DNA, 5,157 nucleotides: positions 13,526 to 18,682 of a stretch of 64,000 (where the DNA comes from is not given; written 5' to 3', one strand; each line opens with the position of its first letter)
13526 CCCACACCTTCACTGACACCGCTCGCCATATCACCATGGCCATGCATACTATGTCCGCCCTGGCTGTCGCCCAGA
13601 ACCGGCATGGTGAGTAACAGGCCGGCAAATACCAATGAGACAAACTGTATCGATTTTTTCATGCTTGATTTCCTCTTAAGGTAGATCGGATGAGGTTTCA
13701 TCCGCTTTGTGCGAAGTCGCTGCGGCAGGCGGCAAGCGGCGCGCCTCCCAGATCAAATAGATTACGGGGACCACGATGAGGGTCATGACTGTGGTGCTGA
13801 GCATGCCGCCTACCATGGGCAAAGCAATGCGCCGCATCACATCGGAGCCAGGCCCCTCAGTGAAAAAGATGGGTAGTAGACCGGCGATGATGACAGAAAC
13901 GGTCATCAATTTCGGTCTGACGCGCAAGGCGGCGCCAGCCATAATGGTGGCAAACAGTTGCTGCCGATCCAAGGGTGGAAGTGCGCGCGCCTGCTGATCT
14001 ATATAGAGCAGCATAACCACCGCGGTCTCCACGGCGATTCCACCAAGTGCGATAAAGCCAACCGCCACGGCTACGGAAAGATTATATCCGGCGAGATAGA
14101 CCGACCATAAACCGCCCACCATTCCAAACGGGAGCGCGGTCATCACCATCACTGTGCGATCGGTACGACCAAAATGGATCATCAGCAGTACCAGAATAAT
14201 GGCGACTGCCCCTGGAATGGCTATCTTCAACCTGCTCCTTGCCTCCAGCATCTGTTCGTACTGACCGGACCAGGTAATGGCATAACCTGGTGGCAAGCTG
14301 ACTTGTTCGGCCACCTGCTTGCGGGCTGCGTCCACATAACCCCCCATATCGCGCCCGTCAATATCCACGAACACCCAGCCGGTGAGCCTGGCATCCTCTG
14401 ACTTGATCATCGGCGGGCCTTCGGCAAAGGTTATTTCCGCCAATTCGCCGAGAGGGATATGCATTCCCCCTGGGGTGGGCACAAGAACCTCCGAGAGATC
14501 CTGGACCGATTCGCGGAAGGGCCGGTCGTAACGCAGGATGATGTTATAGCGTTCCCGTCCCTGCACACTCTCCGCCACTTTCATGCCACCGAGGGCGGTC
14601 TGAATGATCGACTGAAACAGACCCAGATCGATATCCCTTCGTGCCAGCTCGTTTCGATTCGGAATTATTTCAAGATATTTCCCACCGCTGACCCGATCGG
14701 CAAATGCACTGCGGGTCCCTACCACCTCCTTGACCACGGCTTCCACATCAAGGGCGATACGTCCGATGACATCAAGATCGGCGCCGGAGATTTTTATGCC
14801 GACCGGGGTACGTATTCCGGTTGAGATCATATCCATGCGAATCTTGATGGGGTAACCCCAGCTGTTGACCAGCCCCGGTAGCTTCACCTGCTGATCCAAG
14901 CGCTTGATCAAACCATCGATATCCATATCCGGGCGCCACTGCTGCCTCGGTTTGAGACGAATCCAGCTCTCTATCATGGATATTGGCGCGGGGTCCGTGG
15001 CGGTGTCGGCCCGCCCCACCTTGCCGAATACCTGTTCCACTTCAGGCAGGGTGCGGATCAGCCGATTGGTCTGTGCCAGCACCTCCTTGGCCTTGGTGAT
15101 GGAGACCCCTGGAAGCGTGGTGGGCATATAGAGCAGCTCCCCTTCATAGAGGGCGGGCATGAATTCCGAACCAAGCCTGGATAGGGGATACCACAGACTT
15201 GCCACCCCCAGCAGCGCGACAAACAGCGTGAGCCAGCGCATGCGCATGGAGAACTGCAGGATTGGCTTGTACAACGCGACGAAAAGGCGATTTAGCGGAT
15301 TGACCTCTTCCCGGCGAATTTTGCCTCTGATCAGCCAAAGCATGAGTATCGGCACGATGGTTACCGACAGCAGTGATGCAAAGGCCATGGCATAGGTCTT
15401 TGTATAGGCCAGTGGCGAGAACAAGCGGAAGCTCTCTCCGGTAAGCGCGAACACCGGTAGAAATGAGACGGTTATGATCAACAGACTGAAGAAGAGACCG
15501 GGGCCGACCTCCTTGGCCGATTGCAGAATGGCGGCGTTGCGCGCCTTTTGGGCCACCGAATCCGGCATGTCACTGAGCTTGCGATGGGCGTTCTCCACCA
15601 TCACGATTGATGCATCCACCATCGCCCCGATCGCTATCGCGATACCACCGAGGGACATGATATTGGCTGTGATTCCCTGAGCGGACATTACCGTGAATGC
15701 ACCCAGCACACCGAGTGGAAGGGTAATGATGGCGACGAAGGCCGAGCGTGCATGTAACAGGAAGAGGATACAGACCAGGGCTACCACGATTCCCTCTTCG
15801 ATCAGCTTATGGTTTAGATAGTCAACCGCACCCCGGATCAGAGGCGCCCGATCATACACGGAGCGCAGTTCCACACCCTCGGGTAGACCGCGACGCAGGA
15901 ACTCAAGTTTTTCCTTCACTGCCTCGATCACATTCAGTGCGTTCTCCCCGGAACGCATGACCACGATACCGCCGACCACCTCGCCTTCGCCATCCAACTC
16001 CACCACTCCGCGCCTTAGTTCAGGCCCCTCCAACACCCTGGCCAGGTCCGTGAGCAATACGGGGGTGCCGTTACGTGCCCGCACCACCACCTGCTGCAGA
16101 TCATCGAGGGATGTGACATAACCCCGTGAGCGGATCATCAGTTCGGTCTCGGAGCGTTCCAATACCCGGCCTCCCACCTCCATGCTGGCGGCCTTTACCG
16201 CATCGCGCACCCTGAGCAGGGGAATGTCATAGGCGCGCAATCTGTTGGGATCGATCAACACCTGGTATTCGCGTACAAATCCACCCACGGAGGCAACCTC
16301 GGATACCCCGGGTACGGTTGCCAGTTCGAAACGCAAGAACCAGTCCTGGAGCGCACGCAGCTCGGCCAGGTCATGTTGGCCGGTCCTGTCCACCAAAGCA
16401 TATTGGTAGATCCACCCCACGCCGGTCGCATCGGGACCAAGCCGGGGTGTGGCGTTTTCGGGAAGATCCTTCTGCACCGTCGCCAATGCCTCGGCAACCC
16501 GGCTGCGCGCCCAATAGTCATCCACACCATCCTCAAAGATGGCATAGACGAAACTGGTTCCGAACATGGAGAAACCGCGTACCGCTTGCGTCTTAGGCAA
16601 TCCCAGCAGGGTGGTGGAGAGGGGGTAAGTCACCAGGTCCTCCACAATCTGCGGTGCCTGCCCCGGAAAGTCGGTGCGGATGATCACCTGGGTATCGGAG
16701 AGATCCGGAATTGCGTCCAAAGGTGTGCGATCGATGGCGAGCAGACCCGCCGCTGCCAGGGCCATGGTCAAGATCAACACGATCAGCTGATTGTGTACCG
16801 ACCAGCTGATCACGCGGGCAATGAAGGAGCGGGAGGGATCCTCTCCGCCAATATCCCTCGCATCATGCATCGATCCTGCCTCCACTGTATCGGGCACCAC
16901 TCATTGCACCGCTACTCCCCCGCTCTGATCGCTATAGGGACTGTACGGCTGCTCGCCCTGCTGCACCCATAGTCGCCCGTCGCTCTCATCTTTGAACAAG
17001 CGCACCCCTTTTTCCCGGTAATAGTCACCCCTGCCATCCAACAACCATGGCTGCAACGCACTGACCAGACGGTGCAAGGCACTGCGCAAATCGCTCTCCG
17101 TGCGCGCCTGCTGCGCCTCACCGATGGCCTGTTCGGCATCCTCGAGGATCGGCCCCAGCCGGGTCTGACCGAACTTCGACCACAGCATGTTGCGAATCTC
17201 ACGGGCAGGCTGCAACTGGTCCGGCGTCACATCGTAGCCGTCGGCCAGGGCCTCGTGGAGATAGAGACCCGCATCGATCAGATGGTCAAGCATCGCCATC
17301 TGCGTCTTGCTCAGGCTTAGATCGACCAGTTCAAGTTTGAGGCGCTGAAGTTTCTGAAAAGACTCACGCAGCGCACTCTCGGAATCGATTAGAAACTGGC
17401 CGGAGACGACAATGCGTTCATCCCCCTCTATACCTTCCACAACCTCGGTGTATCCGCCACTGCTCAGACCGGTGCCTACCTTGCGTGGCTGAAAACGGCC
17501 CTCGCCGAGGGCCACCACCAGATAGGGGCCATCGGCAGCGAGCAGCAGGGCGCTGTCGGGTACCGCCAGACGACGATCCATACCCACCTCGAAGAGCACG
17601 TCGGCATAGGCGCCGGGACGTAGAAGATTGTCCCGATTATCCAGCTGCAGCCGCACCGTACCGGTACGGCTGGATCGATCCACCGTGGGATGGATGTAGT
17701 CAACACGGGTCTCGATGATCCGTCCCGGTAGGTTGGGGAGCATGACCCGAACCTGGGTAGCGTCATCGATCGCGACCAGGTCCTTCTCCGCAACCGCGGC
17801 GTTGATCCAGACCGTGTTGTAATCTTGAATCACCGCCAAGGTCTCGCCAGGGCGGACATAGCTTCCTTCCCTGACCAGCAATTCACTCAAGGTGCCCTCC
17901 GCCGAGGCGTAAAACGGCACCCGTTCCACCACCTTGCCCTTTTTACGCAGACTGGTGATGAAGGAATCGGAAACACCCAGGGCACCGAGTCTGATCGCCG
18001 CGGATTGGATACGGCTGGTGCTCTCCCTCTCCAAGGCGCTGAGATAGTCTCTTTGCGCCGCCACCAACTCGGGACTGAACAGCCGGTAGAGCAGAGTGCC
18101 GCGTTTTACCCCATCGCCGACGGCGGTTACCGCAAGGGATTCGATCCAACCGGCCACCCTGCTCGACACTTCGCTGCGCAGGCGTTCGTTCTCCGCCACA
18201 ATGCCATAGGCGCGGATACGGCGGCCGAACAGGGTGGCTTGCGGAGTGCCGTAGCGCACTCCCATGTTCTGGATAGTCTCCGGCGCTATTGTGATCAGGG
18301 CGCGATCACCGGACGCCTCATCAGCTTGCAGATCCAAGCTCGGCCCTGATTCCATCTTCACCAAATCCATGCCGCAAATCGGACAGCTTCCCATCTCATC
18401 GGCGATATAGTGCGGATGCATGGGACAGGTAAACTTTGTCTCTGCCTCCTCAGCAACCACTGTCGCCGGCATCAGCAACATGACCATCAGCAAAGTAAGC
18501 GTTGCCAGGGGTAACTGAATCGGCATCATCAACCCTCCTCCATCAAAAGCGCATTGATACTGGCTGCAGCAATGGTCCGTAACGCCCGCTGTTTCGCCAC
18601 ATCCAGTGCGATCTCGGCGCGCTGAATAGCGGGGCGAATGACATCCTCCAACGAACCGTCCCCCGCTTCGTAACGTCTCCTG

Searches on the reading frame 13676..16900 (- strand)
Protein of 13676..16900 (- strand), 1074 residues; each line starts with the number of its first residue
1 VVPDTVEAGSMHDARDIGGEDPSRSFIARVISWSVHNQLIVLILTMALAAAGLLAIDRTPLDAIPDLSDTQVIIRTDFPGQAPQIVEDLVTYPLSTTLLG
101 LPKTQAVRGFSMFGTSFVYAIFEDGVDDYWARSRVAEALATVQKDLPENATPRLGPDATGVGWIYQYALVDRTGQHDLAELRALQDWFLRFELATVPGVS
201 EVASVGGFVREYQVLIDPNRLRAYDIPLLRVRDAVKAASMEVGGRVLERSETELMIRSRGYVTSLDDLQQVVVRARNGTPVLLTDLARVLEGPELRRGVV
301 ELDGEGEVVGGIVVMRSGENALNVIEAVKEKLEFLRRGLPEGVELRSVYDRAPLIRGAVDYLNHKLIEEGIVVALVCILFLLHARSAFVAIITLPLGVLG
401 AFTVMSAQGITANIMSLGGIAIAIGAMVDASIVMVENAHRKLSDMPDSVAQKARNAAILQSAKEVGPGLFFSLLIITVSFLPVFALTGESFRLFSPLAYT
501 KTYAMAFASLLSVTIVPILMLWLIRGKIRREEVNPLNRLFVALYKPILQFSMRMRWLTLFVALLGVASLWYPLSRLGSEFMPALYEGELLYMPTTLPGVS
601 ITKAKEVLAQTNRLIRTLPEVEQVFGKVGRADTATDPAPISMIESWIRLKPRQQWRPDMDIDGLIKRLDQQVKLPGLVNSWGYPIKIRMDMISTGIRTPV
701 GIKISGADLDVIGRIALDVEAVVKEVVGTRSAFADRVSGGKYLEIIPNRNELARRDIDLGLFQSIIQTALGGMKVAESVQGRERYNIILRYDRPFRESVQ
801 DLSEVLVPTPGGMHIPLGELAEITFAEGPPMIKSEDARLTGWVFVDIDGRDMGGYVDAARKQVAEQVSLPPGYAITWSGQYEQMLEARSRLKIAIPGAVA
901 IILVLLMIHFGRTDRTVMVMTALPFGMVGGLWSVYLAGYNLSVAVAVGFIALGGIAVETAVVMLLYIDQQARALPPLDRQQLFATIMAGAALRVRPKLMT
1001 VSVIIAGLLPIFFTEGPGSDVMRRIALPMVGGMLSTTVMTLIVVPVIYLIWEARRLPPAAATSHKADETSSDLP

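Call 61: search_protein_families(library=pfam, proteins=[window:13676-16900:-], max_evalue=0.000001)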
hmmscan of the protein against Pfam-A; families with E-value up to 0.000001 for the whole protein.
window:13676-16900:- (1074 aa): 1 family
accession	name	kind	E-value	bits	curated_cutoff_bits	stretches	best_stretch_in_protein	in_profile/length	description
PF00873.25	ACR_tran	-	2e-221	738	28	1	31-1050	2-1019/1021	AcrB/AcrD/AcrF family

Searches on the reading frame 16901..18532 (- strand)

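Call 61: search_protein_families(library=pfam, proteins=[window:16901-18532:-], max_evalue=0.000001)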
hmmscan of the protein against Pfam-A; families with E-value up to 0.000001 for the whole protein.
window:16901-18532:- (543 aa): 4 families
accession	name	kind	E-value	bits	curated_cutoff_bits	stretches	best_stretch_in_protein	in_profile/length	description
PF16576.10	HlyD_D23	-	1e-64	218.2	30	1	104-310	4-214/214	Barrel-sandwich domain of CusB or HlyD membrane-fusion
PF13437.12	HlyD_3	-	1.2e-15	58.6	22.2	1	208-307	3-106/106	HlyD family secretion protein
PF19335.5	HMBD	-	2.7e-11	43.6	23.6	1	33-59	1-27/28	Heavy metal binding domain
PF13533.13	Biotin_lipoyl_2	-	2.9e-07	30.6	29.8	0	209-235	5-31/32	Biotin-lipoyl like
